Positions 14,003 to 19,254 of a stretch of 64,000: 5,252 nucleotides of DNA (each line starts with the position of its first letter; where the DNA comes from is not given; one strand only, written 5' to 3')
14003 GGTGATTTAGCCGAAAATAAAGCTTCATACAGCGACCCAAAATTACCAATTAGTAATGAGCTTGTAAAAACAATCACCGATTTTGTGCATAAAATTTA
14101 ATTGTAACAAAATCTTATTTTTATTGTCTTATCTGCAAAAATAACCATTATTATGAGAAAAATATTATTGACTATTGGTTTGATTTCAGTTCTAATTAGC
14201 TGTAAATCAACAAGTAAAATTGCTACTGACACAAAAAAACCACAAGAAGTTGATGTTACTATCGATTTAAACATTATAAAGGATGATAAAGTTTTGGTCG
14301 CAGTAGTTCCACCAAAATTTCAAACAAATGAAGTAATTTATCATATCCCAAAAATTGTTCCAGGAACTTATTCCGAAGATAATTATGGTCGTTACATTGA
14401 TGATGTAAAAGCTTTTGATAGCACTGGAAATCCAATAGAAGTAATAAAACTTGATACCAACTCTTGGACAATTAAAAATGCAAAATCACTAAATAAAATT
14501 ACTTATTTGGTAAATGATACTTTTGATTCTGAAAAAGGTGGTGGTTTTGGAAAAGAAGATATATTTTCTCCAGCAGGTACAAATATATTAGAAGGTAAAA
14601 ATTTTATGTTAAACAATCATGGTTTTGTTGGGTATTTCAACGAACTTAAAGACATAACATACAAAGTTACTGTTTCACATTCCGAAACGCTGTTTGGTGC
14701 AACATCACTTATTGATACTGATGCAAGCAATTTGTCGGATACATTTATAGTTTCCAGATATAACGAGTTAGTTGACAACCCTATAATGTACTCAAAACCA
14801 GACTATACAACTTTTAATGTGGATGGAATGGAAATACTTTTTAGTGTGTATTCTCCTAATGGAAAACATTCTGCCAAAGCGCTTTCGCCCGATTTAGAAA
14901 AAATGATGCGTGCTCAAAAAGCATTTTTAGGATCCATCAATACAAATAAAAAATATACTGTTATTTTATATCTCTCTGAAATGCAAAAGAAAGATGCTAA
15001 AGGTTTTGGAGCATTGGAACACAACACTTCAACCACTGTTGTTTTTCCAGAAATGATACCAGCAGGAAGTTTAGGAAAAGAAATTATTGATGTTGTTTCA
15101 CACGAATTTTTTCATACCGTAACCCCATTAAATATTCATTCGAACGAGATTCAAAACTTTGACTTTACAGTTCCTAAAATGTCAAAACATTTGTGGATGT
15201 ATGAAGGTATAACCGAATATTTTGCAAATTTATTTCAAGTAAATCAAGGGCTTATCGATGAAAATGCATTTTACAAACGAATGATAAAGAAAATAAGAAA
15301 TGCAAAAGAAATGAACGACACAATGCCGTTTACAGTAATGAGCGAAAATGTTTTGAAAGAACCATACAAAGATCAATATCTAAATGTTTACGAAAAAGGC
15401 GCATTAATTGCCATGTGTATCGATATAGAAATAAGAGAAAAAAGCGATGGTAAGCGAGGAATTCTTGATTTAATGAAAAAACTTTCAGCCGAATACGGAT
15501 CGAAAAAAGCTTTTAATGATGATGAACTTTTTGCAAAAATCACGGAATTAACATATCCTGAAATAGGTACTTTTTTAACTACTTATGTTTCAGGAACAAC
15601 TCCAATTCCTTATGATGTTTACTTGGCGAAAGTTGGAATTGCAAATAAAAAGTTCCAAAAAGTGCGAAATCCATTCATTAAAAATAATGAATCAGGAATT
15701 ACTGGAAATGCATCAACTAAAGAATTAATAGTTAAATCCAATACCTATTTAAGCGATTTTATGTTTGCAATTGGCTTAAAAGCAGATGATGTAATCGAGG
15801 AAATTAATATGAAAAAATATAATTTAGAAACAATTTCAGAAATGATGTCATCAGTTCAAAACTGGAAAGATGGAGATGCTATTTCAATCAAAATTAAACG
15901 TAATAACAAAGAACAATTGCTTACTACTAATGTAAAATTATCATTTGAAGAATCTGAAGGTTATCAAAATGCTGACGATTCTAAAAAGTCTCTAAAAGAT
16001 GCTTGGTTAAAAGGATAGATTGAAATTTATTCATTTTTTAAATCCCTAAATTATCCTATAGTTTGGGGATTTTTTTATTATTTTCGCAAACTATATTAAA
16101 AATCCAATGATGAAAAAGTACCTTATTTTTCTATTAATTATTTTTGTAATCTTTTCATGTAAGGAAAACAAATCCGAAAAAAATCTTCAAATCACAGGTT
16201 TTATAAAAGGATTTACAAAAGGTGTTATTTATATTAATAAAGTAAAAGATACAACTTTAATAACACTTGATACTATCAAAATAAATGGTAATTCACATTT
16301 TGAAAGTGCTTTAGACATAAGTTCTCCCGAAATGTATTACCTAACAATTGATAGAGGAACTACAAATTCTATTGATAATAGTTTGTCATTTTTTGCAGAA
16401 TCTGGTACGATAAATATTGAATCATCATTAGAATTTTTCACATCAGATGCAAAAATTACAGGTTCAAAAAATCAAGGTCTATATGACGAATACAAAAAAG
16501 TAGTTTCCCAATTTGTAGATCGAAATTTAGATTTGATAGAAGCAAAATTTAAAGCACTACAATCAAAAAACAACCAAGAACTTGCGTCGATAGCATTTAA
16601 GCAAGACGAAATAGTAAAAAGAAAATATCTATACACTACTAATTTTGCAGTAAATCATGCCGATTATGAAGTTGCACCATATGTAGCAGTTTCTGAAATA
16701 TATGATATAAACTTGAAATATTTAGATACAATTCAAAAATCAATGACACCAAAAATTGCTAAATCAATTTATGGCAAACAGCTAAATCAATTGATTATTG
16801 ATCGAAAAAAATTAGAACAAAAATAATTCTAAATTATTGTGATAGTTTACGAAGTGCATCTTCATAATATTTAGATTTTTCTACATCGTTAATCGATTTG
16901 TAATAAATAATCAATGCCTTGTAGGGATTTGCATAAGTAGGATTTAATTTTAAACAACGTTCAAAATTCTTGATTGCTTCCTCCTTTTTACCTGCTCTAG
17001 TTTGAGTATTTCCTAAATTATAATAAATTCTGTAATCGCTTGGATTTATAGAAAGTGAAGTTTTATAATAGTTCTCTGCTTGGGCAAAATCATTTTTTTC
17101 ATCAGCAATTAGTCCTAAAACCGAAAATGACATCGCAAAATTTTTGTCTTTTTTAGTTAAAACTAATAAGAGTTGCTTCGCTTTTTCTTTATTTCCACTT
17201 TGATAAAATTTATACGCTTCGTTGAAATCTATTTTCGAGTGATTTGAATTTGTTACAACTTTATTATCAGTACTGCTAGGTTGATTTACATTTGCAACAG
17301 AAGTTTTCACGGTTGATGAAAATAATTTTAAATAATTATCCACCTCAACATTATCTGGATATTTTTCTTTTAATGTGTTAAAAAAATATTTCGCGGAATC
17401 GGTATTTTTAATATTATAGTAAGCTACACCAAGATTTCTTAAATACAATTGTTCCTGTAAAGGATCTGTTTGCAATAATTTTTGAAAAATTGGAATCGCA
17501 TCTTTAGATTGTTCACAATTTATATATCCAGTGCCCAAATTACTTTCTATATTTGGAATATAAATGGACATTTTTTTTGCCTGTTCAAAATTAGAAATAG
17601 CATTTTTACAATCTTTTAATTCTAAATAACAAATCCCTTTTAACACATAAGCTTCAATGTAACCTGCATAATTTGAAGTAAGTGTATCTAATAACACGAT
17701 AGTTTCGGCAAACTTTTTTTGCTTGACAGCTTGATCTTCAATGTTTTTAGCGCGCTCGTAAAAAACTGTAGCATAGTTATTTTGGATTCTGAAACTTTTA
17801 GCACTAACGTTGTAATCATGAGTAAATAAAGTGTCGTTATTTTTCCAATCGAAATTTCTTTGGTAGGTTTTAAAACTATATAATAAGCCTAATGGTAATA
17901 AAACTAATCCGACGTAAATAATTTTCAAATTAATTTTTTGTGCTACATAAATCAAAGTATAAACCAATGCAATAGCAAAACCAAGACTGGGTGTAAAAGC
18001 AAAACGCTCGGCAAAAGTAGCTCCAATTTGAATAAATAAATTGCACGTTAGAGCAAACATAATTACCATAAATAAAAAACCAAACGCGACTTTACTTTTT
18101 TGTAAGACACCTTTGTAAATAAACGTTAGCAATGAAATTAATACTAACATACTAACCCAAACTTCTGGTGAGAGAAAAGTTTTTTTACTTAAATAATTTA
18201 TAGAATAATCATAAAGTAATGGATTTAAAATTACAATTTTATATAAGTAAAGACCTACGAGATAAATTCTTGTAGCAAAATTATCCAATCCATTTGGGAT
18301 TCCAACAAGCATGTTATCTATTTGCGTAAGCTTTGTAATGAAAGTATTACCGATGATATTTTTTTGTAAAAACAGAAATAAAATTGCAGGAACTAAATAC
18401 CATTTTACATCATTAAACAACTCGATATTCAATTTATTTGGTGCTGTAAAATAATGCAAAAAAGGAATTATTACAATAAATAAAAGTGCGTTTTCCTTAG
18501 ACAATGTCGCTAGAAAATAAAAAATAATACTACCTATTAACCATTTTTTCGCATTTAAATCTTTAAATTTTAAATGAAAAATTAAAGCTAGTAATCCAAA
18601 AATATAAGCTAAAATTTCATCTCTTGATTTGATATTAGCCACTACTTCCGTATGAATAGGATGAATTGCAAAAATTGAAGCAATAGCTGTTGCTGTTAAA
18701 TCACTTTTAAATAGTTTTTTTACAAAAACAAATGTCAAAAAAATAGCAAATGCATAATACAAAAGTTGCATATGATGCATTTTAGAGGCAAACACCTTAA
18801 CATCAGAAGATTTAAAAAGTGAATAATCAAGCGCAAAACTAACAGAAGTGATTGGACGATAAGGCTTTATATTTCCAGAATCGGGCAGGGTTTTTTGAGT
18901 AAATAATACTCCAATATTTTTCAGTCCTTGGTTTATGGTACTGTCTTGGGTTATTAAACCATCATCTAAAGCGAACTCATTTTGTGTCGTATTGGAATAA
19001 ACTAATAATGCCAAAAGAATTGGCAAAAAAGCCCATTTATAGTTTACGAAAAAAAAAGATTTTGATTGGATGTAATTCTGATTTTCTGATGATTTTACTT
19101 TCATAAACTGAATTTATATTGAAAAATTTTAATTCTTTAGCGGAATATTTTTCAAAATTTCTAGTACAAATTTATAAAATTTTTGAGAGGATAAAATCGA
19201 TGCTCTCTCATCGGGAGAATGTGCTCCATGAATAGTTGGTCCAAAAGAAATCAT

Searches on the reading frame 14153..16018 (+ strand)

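Call 60: search_protein_families(library=pfam, proteins=[window:14153-16018:+], max_evalue=0.00001)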
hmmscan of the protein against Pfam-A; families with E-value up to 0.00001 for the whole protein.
window:14153-16018:+ (621 aa): 2 families
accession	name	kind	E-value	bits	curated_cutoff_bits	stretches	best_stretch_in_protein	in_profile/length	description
PF17899.6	Peptidase_M61_N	-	1.7e-34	119.6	23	1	35-215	2-168/168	Peptidase M61 N-terminal domain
PF05299.18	Peptidase_M61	-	2.4e-17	63.9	22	1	312-419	3-118/118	M61 glycyl aminopeptidase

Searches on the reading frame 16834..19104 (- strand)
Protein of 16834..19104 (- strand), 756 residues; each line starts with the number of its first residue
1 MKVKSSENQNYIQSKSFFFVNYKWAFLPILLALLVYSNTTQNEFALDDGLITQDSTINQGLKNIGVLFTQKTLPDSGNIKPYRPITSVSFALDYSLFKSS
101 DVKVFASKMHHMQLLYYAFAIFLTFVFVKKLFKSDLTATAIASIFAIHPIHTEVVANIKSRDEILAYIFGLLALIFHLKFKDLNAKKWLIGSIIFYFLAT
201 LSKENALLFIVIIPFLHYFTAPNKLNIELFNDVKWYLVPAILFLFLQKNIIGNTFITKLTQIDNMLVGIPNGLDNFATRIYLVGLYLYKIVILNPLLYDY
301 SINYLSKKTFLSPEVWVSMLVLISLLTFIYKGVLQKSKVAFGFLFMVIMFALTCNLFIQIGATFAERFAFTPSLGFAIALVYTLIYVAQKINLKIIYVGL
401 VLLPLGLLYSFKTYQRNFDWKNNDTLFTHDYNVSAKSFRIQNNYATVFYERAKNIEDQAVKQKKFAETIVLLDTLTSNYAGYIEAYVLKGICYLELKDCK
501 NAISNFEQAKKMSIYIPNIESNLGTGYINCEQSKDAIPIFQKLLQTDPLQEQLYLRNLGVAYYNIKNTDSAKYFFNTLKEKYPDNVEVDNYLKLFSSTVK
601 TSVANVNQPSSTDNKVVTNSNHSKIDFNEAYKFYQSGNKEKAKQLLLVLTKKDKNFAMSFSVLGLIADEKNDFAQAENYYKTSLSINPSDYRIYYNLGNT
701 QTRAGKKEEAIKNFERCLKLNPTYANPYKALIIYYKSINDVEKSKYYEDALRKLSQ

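Call 50: search_protein_families(library=pfam, proteins=[window:16834-19104:-], max_evalue=0.0001)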
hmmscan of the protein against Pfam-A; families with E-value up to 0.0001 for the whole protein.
window:16834-19104:- (756 aa): 16 families
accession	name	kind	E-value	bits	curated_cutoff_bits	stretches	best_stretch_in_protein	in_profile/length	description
PF07719.23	TPR_2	-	6.5e-22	76.2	27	1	692-724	2-34/34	Tetratricopeptide repeat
PF00515.34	TPR_1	-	4.8e-21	74.1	27.8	1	692-724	2-34/34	Tetratricopeptide repeat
PF13181.12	TPR_8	-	7.8e-19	66.6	25.7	1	691-723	1-33/34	Tetratricopeptide repeat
PF14559.12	TPR_19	-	1.6e-17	64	25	1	670-726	4-59/68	Tetratricopeptide repeat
PF13424.12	TPR_12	-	2.8e-14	53.5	30.1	0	692-720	46-74/77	Tetratricopeptide repeat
PF13174.12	TPR_6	-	2.8e-13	50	26.3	0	557-584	5-32/33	Tetratricopeptide repeat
PF13432.12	TPR_16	-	6e-10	39.8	32.7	1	663-724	3-64/65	Tetratricopeptide repeat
PF13428.12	TPR_14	-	9.8e-10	38.6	23.5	0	694-732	4-42/44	Tetratricopeptide repeat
PF13176.12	TPR_7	-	3.6e-09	36.4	27.9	0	694-723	2-31/36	Tetratricopeptide repeat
PF25063.1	ARM_TT21_C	-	6.1e-09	36.5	35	1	633-725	105-198/209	Tetratricopeptide repeat protein 21 C-terminal ARM domain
PF23914.1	TPR_CcmH_CycH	-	1.1e-08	35.6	42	0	636-690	100-154/158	Cytochrome c-type biogenesis protein H TPR domain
PF13431.12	TPR_17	-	1.4e-08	34.7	24.4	1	679-711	1-33/34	Tetratricopeptide repeat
PF13414.12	TPR_11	-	2e-07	31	26.8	0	669-703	6-40/42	TPR repeat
PF13371.12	TPR_9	-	1.8e-06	28.3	35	0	665-723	3-61/73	Tetratricopeptide repeat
PF13374.12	TPR_10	-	3.4e-05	24.2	27.5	0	693-720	4-31/42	Tetratricopeptide repeat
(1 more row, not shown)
